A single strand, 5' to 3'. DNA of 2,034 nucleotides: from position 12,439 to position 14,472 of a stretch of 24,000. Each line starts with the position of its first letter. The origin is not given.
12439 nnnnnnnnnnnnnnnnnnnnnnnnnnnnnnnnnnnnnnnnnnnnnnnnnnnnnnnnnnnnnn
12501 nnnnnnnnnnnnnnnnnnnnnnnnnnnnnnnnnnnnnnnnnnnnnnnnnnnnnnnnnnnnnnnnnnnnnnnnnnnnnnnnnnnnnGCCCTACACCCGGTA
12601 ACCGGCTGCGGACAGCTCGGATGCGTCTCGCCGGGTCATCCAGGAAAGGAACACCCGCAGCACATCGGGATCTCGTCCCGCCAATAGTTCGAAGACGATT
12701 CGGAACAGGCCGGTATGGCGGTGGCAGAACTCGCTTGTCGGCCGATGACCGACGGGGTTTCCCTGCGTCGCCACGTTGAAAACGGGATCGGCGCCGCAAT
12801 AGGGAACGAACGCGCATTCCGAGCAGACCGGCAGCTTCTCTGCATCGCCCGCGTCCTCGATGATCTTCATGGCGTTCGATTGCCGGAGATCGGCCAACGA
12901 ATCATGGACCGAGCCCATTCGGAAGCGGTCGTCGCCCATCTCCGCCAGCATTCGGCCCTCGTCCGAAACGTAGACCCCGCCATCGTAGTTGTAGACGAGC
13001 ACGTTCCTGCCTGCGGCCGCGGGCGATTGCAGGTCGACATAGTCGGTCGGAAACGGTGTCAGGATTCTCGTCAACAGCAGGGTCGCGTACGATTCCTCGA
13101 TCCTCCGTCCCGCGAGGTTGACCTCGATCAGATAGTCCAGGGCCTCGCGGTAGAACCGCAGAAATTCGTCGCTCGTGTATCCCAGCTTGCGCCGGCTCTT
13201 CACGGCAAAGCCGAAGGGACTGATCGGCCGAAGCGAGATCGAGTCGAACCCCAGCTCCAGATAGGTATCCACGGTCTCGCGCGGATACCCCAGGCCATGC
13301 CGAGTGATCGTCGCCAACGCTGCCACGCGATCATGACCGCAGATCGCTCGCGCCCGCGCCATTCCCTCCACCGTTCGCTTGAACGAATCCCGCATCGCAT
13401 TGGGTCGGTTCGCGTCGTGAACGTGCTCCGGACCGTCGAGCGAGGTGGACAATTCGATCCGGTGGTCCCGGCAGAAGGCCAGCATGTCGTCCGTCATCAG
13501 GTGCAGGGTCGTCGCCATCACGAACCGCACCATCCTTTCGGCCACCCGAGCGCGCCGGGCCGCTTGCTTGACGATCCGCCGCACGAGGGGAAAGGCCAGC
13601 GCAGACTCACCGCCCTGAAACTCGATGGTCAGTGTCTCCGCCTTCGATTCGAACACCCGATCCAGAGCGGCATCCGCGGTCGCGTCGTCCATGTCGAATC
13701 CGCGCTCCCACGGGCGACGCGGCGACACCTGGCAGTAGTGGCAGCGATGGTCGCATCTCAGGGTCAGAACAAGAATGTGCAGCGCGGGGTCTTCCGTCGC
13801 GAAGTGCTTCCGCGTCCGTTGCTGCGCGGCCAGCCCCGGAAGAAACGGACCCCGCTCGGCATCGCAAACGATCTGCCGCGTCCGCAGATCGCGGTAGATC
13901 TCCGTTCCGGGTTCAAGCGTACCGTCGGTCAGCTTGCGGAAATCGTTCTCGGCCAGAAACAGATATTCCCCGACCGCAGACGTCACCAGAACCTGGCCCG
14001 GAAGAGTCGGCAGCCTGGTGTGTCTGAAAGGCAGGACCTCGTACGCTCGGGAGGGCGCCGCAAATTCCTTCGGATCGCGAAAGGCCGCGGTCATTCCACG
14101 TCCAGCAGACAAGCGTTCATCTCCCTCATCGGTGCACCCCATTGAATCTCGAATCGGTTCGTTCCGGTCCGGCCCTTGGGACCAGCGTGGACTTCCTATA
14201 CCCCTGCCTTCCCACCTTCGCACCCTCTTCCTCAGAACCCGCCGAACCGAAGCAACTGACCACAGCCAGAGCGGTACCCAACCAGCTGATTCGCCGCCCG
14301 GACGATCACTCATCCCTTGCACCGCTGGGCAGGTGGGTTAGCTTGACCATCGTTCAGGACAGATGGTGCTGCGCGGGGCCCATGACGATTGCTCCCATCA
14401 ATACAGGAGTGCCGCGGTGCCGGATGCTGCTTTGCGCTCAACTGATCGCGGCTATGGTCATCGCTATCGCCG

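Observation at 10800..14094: His-Xaa-Ser radical-SAM maturation cluster in non-canonical order (hxsB-hxsC-hxsA) with no HxsD seen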

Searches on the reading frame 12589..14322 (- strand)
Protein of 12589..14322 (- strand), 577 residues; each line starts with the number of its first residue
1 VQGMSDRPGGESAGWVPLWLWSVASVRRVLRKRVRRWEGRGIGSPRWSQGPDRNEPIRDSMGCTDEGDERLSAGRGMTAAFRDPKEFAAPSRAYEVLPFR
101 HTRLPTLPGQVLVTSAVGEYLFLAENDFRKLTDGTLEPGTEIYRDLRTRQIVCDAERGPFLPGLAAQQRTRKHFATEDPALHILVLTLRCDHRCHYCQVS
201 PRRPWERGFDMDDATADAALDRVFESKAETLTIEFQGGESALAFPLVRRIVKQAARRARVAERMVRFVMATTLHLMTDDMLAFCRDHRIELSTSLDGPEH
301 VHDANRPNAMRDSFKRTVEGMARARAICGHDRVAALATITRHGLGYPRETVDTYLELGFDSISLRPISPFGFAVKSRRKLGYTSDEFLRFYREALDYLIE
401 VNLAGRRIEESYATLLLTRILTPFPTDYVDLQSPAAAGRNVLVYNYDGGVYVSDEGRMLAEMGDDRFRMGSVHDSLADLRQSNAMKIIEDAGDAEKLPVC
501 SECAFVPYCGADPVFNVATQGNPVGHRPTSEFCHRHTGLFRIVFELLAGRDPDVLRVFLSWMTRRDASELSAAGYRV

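Call 3: search_protein_families(library=ncbifam, proteins=[window:12589-14322:-], max_evalue=0.01)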
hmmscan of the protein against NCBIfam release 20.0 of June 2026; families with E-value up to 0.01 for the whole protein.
window:12589-14322:- (577 aa): 37 families (the best 25 are shown)
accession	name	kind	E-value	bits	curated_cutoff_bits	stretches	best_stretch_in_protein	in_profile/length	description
TIGR03978.1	rSAM_paired_1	equivalog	1.7e-165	551.3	370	1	97-562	2-466/466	His-Xaa-Ser system radical SAM maturase HxsB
NF047865.1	rSAM_PapB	equivalog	2.8e-28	99.1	340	1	183-512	6-315/330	PapB family radical SAM/SPASM ranthipeptide maturase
TIGR04064.1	rSAM_nif11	equivalog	1.2e-27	96.8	518.7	1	183-536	81-422/459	nif11-like peptide radical SAM maturase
TIGR03906.1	quino_hemo_SAM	equivalog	6.2e-21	74.6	453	1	172-321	84-237/467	quinohemoprotein amine dehydrogenase maturation protein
TIGR04068.1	rSAM_ocin_clost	equivalog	1.9e-19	69.9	500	1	183-318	87-226/462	Cys-rich peptide radical SAM maturase CcpM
TIGR04083.1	rSAM_pep_methan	hypoth_equivalog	2.1e-19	69.6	300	1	184-518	4-315/376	TIGR04083 family peptide-modifying radical SAM enzyme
TIGR04280.1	geopep_mat_rSAM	hypoth_equivalog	2.3e-18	66.4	400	1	155-509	65-388/428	geopeptide radical SAM maturase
NF035951.1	rSAM_RumMC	equivalog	7.1e-18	64.5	720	1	182-323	114-258/510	RumMC family radical SAM sactipeptide maturase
TIGR03974.1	rSAM_six_Cys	equivalog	9.6e-18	64.3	425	1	184-367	101-286/451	thioether cross-link-forming SCIFF peptide maturase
TIGR03942.1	sulfatase_rSAM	equivalog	5.5e-16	58.6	349.45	1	187-543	8-353/363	anaerobic sulfatase maturase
TIGR04163.1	rSAM_cobopep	equivalog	3e-15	55.9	375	1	186-550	70-422/428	peptide-modifying radical SAM enzyme CbpB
NF040492.1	not_ScfB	exception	7.8e-15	54.7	855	1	186-509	101-411/450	ScfB-related radical SAM/SPASM orphan maturase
NF041707.1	rSAM_YhhB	equivalog_domain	9.4e-14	51.1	445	1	186-327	8-155/369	cyclophane-forming radical SAM/SPASM peptide maturase YhhB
NF041718.1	rSAM_phane_AMC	equivalog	5.2e-13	48.7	425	1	187-395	13-213/362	cyclophane-forming radical SAM peptide maturase AmcB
NF041300.1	rSAM_mat_DarW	exception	4.8e-11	42.1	650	1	170-397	28-258/415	radical SAM/SPASM peptide maturase DarW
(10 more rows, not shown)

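Call 4: search_protein_families(library=pfam, proteins=[window:12589-14322:-], max_evalue=0.01)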
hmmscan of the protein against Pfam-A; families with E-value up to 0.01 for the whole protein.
window:12589-14322:- (577 aa): 2 families
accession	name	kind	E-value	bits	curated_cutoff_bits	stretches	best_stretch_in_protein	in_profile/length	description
PF04055.27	Radical_SAM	-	8.9e-11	42.7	29.5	1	185-326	2-138/166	Radical SAM superfamily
PF13353.11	Fer4_12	-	0.00025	21.8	22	1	186-278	11-100/137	4Fe-4S single cluster domain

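Call 13: find_related_loci(query=window:12592-14094:-, collection=genome_contigs, flank=8000)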
Query window:12592-14094:- (501 aa) in genome_contigs; peptide patterns used: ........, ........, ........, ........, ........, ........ (x = any residue, [..] = any of these).
66 stretches matched a pattern; 14 encode a relative of the query (tblastn E <= 1e-3); 14 distinct loci.
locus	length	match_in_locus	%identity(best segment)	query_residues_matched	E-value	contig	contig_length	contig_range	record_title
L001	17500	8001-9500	89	1-500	0e+0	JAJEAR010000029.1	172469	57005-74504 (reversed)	MAG: Alphaproteobacteria bacterium isolate jk18x7bins.67 k141_1142396, whole genome shotgun sequence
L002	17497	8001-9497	91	1-499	0e+0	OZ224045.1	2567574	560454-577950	MAG: Alphaproteobacteria bacterium isolate 6cdd39bc-b7d8-419f-bd13-d60c8cdfee59 genome assembly, chromosome: 1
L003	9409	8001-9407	51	24-494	6e-146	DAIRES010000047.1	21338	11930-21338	MAG TPA_asm: Hyphomonadaceae bacterium isolate CTOTU18352 NODE_2624_length_21338_cov_8.374806, whole genome shotgun sequ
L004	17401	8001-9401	42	17-485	5e-119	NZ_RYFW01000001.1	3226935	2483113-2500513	Peristeroidobacter agariperforans strain KA5-B Scaffold1_1, whole genome shotgun sequence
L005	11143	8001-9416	41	13-490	4e-109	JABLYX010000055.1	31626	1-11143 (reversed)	MAG: Lentisphaeria bacterium isolate SQ_MAG_22 NODE_1809_length_31626_cov_16.332869, whole genome shotgun sequence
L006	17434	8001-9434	40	20-494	5e-104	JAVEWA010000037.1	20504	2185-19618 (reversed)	MAG: Polyangia bacterium isolate BF4_134 NODE_7912_length_20504_cov_3.491780_Biofilm4, whole genome shotgun sequence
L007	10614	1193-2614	37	25-493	4e-100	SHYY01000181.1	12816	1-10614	MAG: Myxococcales bacterium isolate Baikal-deep-G131 BACOMB-C23656, whole genome shotgun sequence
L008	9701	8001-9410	39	25-489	1e-96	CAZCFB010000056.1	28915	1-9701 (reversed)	MAG TPA_asm: uncultured Kofleriaceae bacterium isolate SRP077602_co7_524 genome assembly, contig: NODE_7952_length_28915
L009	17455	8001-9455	35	14-498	1e-93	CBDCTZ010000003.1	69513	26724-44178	MAG: Polyangiaceae bacterium isolate 4c7673ea-cc67-4993-aab5-aed0b62f3259 genome assembly, contig: contig_3, whole genom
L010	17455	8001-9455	36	14-498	2e-93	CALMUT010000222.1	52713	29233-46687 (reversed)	MAG TPA_asm: uncultured Myxococcales bacterium isolate SRR2107183_bin.94_CONCOCT_v1.1_MAG genome assembly, contig: ERZ79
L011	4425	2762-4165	32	19-486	6e-92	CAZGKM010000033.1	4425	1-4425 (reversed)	MAG TPA_asm: uncultured Gammaproteobacteria bacterium isolate SRP319275_co4_39 genome assembly, contig: NODE_18164_lengt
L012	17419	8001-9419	35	27-492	1e-89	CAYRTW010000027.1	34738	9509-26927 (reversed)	MAG TPA_asm: uncultured Rickettsiales bacterium isolate SRP173033_co1_25 genome assembly, contig: NODE_1738_length_34738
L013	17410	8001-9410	35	27-489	7e-88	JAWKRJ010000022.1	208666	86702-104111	MAG: Polyangiaceae bacterium isolate BC1.186 BC1.186.fa-22, whole genome shotgun sequence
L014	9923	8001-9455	36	14-498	8e-92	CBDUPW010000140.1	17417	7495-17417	MAG TPA_asm: uncultured Polyangiaceae bacterium isolate SRR22808130_binner12_Refined_95 genome assembly, contig: ERZ2504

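Call 14: search_dna_similar(query=window:12592-14094:-, collection=plasmids, mode=protein, max_rows=25)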
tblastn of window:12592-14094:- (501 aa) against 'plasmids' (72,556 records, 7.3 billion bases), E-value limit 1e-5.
Records with a match: 424; places in all: 426; records where one place covers at least 80% of the query: 345.
Best place of each record, by identity: <60% 424.
By first word of the organism name: Klebsiella 322; Rhizobium 31; Agrobacterium 26; Sinorhizobium 8; Mesorhizobium 4; Novosphingobium 3; Raoultella 3; Roseomonas 2; Sphingobium 2; Aeromonas 2; and 18 more.
By predicted mobility (MOB-suite, as given by PLSDB): conjugative 334; non-mobilizable 83; mobilizable 7.
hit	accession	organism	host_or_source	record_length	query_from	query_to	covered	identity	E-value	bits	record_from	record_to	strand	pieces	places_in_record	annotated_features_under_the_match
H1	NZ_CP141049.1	Microvirga lotononidis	-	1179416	8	486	96%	49.7%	1e-131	428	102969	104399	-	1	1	none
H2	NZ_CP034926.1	Roseomonas mucosa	Homo sapiens,tissue sample,Clinical, ...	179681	8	492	97%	48.9%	1e-129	422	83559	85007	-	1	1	hxsB: His-Xaa-Ser system radical SAM maturase HxsB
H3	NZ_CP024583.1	Roseomonas sp. FDAARGOS_362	Homo sapiens,peripheral Blood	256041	8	492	97%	48.9%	1e-129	422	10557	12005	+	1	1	hxsB: His-Xaa-Ser system radical SAM maturase HxsB | hypothetical protein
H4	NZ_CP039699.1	Novosphingobium sp. EMRT-2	cell,freshwater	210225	9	488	96%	44.9%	3e-105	352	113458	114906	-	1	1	hxsB: His-Xaa-Ser system radical SAM maturase HxsB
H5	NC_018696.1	Paraburkholderia phenoliruptrix BR3459a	Mimosa flocculosa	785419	2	486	97%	43.9%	6e-104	348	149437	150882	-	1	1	hxsB: His-Xaa-Ser system radical SAM maturase HxsB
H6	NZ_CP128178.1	Sphingobium baderi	mixed culture,activated sludge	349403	3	485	96%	43.6%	1e-104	350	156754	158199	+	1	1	hxsB: His-Xaa-Ser system radical SAM maturase HxsB | hypothetical protein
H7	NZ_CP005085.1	Sphingobium sp. TKS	-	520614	3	485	96%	43.4%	3e-104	349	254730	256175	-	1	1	hxsB: His-Xaa-Ser system radical SAM maturase HxsB | hypothetical protein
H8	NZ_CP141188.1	Hymenobacter sp. GOD-10R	single cell,Crepidiastrum sonchifolium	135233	18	486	94%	44.7%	3e-110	366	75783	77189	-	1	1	hxsB: His-Xaa-Ser system radical SAM maturase HxsB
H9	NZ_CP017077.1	Novosphingobium resinovorum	single cell,soil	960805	3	485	96%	42.7%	2e-104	349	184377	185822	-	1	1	hxsB: His-Xaa-Ser system radical SAM maturase HxsB | hypothetical protein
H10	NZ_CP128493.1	Novosphingobium resinovorum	pure cell culture,soil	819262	3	485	96%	42.7%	3e-104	349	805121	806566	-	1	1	hxsB: His-Xaa-Ser system radical SAM maturase HxsB | hypothetical protein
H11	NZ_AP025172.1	Cupriavidus sp. P-10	-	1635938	15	488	95%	43.5%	1e-103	347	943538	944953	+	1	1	none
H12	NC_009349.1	Aeromonas salmonicida subsp. salmonicida A449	-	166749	1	488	97%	42.2%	8e-111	368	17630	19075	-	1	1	hxsB: His-Xaa-Ser system radical SAM maturase HxsB | hxsD: His-Xaa-Ser system protein HxsD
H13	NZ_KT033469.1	Aeromonas salmonicida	-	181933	1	488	97%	42.2%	8e-111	368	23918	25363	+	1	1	hxsB: His-Xaa-Ser system radical SAM maturase HxsB | hxsD: His-Xaa-Ser system protein HxsD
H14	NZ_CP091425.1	Methylobacter sp. YRD-M1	isolate,wetland soil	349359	13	486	95%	43.4%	3e-114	378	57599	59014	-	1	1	hxsB: His-Xaa-Ser system radical SAM maturase HxsB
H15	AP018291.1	Calothrix sp. NIES-4105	-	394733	1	486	97%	41.7%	5e-115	380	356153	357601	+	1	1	radical SAM domain-containing protein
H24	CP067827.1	Klebsiella pneumoniae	Homo sapiens,urine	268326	19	476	91%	32.3%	2e-64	233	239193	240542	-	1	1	hxsB: His-Xaa-Ser system radical SAM maturase HxsB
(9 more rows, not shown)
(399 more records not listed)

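Call 15: get_annotated_region(hit=H2, flank=7000)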
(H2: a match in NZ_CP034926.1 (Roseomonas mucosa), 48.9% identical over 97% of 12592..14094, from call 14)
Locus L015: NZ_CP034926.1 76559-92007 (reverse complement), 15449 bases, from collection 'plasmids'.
description: Roseomonas mucosa strain HV1 plasmid p2-HV1
organism: Roseomonas mucosa (NCBI taxid 207340)
taxonomy: Bacteria; Pseudomonadota; Alphaproteobacteria; Rhodospirillales; Acetobacteraceae; Roseomonas; Roseomonas mucosa
host: -; source: Homo sapiens,tissue sample,Clinical, healthy, human skin; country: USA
typing (MOB-suite, as given by PLSDB): non-mobilizable
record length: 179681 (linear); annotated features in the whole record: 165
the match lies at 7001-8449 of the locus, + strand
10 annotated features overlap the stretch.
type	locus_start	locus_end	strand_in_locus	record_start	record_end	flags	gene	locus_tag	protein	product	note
CDS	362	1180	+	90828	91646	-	-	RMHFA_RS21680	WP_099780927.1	IS5 family transposase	-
CDS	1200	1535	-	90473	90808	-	-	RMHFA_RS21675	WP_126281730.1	hypothetical protein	-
CDS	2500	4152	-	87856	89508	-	-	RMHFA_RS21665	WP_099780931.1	IS1182 family transposase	-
CDS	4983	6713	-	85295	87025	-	-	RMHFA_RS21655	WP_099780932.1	class I SAM-dependent methyltransferase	-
CDS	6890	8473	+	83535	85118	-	hxsB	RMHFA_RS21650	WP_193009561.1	His-Xaa-Ser system radical SAM maturase HxsB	-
CDS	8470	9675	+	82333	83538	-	hxsC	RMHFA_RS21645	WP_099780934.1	His-Xaa-Ser system radical SAM maturase HxsC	-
CDS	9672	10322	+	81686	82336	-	-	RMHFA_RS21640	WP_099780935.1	peptidoglycan-binding protein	-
CDS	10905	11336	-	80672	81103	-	-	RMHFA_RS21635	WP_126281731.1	hypothetical protein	-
CDS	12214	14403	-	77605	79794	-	-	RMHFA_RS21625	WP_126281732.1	hypothetical protein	-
CDS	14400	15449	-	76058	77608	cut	-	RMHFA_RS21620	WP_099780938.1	hypothetical protein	-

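Call 16: get_annotated_region(hit=H12, flank=6000)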
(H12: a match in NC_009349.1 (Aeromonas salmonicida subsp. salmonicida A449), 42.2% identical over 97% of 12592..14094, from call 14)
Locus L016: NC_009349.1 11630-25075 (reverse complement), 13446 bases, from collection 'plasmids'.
description: Aeromonas salmonicida subsp. salmonicida A449 plasmid 4, complete sequence
organism: Aeromonas salmonicida subsp. salmonicida A449 (NCBI taxid 382245)
taxonomy: Bacteria; Pseudomonadota; Gammaproteobacteria; Aeromonadales; Aeromonadaceae; Aeromonas; Aeromonas salmonicida; Aeromonas salmonicida subsp. salmonicida A449
host: -; source: -; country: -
typing (MOB-suite, as given by PLSDB): conjugative; replicon rep_cluster_71; relaxase MOBH,MOBH; mating-pair formation MPF_F
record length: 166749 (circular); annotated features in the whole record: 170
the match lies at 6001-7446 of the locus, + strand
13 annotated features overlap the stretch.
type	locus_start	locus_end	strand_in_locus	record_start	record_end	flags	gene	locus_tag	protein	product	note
CDS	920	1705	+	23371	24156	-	-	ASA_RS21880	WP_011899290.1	ParA family protein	-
CDS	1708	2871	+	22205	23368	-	-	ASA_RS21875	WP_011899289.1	KorB domain-containing protein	-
CDS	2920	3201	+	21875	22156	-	-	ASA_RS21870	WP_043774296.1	helix-turn-helix domain-containing protein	-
CDS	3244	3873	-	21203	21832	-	-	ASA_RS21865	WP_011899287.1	type I restriction endonuclease subunit M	-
CDS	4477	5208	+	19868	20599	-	-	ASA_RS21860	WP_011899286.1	hypothetical protein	-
CDS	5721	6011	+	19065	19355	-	hxsD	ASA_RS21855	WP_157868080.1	His-Xaa-Ser system protein HxsD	-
CDS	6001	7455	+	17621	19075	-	hxsB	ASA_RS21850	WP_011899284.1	His-Xaa-Ser system radical SAM maturase HxsB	-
CDS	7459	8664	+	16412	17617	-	hxsC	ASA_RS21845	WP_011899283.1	His-Xaa-Ser system radical SAM maturase HxsC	-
CDS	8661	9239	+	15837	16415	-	hxsA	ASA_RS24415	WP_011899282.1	His-Xaa-Ser repeat protein HxsA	-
CDS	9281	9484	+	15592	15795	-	-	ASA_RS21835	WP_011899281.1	DUF5334 family protein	-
CDS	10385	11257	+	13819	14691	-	-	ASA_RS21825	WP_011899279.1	TnsA endonuclease N-terminal domain-containing protein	-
CDS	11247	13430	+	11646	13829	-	-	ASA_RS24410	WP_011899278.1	hypothetical protein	-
CDS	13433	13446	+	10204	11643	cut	-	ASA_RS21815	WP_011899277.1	AAA family ATPase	-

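Call 17: get_annotated_region(hit=H24, flank=5000)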
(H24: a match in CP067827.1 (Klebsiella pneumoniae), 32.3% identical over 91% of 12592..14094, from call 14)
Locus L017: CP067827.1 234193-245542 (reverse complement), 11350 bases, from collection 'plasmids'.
description: Klebsiella pneumoniae strain ARLG-3226 plasmid pC280_1, complete sequence
organism: Klebsiella pneumoniae (NCBI taxid 573)
taxonomy: Bacteria; Pseudomonadota; Gammaproteobacteria; Enterobacterales; Enterobacteriaceae; Klebsiella; Klebsiella pneumoniae
host: -; source: Homo sapiens,urine; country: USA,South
typing (MOB-suite, as given by PLSDB): conjugative; replicon IncFIB,IncFII; relaxase MOBF,MOBF; mating-pair formation MPF_F
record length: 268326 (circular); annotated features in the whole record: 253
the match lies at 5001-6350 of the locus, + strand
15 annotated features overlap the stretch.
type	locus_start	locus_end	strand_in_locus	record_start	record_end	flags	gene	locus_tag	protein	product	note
CDS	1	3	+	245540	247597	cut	-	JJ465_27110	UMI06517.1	ParB/RepB/Spo0J family partition protein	-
CDS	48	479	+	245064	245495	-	psiB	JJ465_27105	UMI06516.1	conjugation system SOS inhibitor PsiB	-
CDS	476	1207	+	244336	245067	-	-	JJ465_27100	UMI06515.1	plasmid SOS inhibition protein A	-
CDS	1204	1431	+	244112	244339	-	-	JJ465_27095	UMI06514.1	hypothetical protein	-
CDS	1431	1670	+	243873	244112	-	-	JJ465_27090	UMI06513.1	hypothetical protein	-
CDS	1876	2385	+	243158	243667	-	-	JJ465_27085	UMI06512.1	transposase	-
CDS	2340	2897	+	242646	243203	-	-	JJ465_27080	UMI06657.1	IS3 family transposase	-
CDS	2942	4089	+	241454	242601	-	-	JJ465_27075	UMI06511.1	IS3 family transposase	-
CDS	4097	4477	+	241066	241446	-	-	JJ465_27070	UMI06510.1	IS3 family transposase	-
CDS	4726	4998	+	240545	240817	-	hxsD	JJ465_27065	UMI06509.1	His-Xaa-Ser system protein HxsD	-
CDS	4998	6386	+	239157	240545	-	hxsB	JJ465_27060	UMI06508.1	His-Xaa-Ser system radical SAM maturase HxsB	-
CDS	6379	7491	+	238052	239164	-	hxsC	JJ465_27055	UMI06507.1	His-Xaa-Ser system radical SAM maturase HxsC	-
CDS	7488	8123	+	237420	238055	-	hxsA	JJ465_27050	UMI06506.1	His-Xaa-Ser repeat protein HxsA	-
CDS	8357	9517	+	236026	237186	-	-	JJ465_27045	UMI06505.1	IS30 family transposase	-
CDS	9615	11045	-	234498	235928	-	-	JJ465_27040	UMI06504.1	hypothetical protein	-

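Call 24: search_protein_families(library=padloc, proteins=[window:12589-14094:-], max_evalue=0.001)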
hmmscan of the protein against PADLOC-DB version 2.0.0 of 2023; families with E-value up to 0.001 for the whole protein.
window:12589-14094:- (501 aa): 1 family
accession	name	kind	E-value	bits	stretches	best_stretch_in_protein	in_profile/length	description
PDLC02903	pVip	-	0.00036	18.1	1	110-180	6-67/257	Viperins not associated with kinases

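Call 27: find_homologous_proteins(query=L016:5721-6008:+, max_evalue=0.001)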
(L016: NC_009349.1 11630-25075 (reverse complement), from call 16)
Query L016:5721-6008:+ (96 aa): 8 proteins with E <= 0.001 among 9 candidates.
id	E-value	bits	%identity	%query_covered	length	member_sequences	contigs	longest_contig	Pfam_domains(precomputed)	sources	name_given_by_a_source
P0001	7.3e-55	200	98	100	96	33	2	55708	PF27806.1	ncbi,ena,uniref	ncbi:His-Xaa-Ser system protein HxsD [Aeromonas veronii]|uniref:His-Xaa-Ser system protein HxsD n=1 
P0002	2.9e-41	157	79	98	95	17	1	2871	PF27806.1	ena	-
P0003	5.3e-41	156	74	98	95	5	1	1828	PF27806.1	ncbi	ncbi:MAG: His-Xaa-Ser system protein HxsD [Aeromonas veronii]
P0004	1.0e-39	152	97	77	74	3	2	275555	PF27806.1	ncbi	ncbi:His-Xaa-Ser system protein HxsD [Aeromonas veronii]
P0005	4.9e-39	150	75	100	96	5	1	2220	PF27806.1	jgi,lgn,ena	-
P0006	7.3e-39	149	71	98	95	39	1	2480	PF27806.1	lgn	-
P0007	3.5e-37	144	72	100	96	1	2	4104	PF27806.1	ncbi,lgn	-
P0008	3.5e-23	99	78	70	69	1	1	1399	PF27806.1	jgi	-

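Call 32: search_protein_families(library=ncbifam, proteins=[L016:5721-6008:+, L017:4726-4995:+, L004:7500-7940:+, L011:2107-2502:+], max_evalue=0.1)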
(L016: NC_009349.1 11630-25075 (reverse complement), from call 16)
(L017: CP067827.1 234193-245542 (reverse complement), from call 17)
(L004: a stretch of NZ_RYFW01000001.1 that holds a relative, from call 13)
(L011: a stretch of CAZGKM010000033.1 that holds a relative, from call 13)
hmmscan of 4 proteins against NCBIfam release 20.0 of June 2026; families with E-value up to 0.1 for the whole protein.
L016:5721-6008:+ (96 aa): 2 families
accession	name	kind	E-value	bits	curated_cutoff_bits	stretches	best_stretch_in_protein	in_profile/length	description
TIGR03976.1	chp_LLNDYxLRE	equivalog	3e-22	78.8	50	1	6-90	3-89/90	His-Xaa-Ser system protein HxsD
NF038315.1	HxsD_rel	equivalog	0.006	16.8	41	1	8-62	7-59/62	HxsD-like protein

L017:4726-4995:+ (90 aa): 1 family
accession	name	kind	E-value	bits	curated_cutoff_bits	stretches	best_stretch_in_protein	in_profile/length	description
TIGR03976.1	chp_LLNDYxLRE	equivalog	7.4e-27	93.6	50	1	6-88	1-90/90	His-Xaa-Ser system protein HxsD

L004:7500-7940:+ (147 aa): 2 families
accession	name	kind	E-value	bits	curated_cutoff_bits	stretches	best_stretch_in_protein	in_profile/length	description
TIGR03976.1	chp_LLNDYxLRE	equivalog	2.4e-14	53.4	50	1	56-142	1-87/90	His-Xaa-Ser system protein HxsD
NF038315.1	HxsD_rel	equivalog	3.5e-05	23.9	41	1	54-104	1-51/62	HxsD-like protein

L011:2107-2502:+ (132 aa): 3 families
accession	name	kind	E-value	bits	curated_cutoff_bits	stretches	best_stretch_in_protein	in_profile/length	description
TIGR03976.1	chp_LLNDYxLRE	equivalog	3.4e-17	62.6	50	1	13-100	2-88/90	His-Xaa-Ser system protein HxsD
NF038315.1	HxsD_rel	equivalog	0.0017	18.5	41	1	10-73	1-59/62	HxsD-like protein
NF011482.0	PRK14892.1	equivalog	0.02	14.8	109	1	13-60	47-93/101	putative transcription elongation factor Elf1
